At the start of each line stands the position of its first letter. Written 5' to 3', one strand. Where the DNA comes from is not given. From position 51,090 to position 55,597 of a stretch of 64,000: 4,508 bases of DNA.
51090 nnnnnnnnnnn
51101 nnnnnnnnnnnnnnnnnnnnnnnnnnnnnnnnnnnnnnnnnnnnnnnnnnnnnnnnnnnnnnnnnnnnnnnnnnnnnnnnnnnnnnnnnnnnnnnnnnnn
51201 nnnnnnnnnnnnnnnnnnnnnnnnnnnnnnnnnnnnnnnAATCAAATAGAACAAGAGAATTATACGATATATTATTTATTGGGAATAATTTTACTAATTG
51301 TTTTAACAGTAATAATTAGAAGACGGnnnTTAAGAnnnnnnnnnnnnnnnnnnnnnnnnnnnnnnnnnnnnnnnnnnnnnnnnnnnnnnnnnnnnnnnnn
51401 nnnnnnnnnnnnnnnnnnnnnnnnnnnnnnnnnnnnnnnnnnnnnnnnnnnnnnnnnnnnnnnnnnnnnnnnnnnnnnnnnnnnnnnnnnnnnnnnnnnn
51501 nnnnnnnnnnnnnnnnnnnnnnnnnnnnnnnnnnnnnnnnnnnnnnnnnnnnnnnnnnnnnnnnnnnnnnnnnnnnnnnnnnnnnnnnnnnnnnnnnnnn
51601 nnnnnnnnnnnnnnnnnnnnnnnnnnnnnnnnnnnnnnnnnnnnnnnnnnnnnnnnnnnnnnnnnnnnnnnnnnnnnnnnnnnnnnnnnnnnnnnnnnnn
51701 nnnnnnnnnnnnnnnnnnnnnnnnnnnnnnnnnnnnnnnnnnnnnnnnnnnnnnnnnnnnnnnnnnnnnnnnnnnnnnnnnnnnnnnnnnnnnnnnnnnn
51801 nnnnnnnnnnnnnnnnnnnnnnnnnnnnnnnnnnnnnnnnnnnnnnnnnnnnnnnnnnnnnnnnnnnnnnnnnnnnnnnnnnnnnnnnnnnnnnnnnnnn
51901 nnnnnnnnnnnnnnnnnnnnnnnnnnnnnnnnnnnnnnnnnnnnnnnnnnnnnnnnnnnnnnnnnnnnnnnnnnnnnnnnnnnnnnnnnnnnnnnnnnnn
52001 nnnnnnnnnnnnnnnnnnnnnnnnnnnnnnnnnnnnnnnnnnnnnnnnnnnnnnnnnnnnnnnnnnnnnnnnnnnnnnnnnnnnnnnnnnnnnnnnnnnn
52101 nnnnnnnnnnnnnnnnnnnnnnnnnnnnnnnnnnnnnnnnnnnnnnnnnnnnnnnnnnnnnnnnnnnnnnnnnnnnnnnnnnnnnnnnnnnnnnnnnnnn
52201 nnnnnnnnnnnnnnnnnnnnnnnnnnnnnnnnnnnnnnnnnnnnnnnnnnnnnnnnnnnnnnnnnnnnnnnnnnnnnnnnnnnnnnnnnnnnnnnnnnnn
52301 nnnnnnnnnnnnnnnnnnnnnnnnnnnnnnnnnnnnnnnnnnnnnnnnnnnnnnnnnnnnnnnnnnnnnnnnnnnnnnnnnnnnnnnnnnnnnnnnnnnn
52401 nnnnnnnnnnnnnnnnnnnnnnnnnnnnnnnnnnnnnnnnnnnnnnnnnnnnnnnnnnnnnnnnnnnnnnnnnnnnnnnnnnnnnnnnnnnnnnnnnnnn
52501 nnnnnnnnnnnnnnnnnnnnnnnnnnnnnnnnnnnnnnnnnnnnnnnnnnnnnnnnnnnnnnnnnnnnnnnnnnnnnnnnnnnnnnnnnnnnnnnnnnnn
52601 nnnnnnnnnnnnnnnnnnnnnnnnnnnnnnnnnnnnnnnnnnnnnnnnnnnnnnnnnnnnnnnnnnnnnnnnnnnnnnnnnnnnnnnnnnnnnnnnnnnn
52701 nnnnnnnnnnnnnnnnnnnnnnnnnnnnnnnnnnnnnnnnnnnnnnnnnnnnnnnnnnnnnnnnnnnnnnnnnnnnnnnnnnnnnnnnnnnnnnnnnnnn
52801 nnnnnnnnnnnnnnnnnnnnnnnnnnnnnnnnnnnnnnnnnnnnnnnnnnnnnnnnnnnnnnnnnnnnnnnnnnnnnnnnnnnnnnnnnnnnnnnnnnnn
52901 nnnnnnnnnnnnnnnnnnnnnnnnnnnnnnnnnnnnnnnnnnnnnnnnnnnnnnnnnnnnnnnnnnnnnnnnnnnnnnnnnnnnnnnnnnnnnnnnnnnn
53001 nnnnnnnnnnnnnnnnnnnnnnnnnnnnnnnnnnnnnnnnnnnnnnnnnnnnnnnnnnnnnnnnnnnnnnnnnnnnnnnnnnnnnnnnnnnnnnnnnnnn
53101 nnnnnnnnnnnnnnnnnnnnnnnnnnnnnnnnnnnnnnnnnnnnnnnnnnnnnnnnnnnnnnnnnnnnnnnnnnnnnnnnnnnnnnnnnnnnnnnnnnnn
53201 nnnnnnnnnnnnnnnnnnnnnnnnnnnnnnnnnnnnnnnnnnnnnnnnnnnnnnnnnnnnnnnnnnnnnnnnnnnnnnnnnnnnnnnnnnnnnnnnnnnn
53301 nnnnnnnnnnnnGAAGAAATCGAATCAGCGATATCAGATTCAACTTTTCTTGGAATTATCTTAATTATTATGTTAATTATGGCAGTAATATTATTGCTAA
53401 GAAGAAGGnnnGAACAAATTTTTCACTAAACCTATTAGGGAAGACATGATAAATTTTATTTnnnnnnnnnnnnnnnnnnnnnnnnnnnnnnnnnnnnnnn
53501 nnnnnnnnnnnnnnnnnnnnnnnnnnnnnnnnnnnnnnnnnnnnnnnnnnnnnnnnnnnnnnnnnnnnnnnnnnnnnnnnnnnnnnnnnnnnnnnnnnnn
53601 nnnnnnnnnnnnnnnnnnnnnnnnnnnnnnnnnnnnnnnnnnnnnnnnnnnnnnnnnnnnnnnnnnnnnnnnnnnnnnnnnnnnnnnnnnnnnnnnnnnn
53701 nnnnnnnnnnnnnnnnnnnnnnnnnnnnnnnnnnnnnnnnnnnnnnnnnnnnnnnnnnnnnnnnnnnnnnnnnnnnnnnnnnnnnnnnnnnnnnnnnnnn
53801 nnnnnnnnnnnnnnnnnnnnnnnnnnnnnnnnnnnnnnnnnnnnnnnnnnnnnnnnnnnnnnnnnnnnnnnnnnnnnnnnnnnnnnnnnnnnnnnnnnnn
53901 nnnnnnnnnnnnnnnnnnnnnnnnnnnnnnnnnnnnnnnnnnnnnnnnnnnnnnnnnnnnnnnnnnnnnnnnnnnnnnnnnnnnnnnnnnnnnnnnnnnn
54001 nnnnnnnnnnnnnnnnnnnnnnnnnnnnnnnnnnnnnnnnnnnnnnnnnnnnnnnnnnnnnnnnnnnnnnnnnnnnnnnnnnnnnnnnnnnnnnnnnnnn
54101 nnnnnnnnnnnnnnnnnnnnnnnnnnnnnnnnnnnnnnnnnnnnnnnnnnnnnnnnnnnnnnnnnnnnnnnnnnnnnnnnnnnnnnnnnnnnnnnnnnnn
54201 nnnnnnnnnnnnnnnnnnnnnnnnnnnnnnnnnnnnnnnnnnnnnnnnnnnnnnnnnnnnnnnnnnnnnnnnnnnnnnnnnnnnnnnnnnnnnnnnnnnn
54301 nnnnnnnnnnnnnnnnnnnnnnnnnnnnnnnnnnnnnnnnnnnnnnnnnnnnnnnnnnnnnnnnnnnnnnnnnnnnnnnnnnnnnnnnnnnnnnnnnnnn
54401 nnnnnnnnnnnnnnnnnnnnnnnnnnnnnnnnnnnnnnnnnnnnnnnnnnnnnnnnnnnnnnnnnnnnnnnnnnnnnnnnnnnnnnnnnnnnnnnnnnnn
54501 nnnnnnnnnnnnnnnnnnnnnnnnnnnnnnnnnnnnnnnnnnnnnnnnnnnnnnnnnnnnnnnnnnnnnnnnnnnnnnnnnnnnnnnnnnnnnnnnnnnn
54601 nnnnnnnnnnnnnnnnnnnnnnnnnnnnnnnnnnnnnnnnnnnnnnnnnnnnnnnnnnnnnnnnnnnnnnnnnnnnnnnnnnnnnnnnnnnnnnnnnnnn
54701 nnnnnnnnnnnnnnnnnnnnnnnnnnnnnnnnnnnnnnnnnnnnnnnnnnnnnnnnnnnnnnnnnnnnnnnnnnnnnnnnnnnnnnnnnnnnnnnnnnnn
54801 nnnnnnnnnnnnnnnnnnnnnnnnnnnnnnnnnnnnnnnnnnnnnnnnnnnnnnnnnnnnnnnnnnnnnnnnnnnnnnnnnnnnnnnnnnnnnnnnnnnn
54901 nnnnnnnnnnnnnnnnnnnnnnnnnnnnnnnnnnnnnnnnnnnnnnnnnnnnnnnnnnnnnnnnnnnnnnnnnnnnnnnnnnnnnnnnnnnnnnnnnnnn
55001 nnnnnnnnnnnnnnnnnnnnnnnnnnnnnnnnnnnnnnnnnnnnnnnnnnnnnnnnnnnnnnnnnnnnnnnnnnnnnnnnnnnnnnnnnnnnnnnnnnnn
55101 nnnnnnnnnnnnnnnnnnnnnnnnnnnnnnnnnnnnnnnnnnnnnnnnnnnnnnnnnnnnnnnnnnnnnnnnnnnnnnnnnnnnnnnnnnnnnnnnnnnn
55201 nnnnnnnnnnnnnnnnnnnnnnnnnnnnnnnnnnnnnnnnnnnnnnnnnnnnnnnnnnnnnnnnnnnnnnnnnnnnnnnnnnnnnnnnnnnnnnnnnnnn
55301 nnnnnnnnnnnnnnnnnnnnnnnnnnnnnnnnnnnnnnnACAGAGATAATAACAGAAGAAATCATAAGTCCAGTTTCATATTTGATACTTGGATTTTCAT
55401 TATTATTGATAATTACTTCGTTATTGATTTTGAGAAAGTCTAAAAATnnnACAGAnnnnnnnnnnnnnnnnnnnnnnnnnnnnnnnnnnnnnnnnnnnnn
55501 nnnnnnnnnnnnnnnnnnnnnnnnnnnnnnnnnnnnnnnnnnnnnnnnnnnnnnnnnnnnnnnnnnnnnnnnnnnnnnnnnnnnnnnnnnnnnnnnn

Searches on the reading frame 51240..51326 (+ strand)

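Call 13: search_protein_families(library=ncbifam, proteins=[window:51240-51326:+], max_evalue=10)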
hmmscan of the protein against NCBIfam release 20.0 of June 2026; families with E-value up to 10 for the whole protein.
seq(29 aa): 2 families
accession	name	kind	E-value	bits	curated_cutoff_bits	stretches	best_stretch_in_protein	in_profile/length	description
TIGR01167.1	LPXTG_anchor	domain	0.05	14.3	15.9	1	7-29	9-31/34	LPXTG cell wall anchor domain-containing protein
NF033507.3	Loki-CTERM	subfamily_domain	0.36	11.2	19.9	1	8-29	4-25/27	Loki-CTERM sorting domain-containing protein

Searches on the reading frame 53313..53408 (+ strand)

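Call 13: search_protein_families(library=ncbifam, proteins=[window:53313-53408:+], max_evalue=10)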
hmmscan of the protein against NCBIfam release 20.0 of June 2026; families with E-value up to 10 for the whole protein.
seq(32 aa): 5 families
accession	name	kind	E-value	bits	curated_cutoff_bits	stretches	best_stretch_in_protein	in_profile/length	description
TIGR01167.1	LPXTG_anchor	domain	0.043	14.5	15.9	1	10-32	9-32/34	LPXTG cell wall anchor domain-containing protein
NF033191.4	JDVT-CTERM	domain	0.12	12.3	27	1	15-32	16-33/35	JDVT-CTERM domain-containing protein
NF051874.1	PVV_CTERM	equivalog_domain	0.75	9.6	27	1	14-32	15-33/38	PVV-CTERM domain-containing choice-of-anchor G protein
NF045529.2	Heimdall-CTERM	domain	1.3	9.6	24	1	13-32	6-25/26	Heimdall-CTERM domain-containing surface protein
TIGR03024.1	arch_PEF_CTERM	domain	2.7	8.3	23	1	14-32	6-24/25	PEF-CTERM sorting domain-containing protein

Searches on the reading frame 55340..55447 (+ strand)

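Call 13: search_protein_families(library=ncbifam, proteins=[window:55340-55447:+], max_evalue=10)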
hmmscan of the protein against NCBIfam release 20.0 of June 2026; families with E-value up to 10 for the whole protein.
seq(36 aa): 1 family
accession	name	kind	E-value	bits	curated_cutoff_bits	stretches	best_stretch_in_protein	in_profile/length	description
TIGR01167.1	LPXTG_anchor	domain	0.0063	17.1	15.9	1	12-36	11-34/34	LPXTG cell wall anchor domain-containing protein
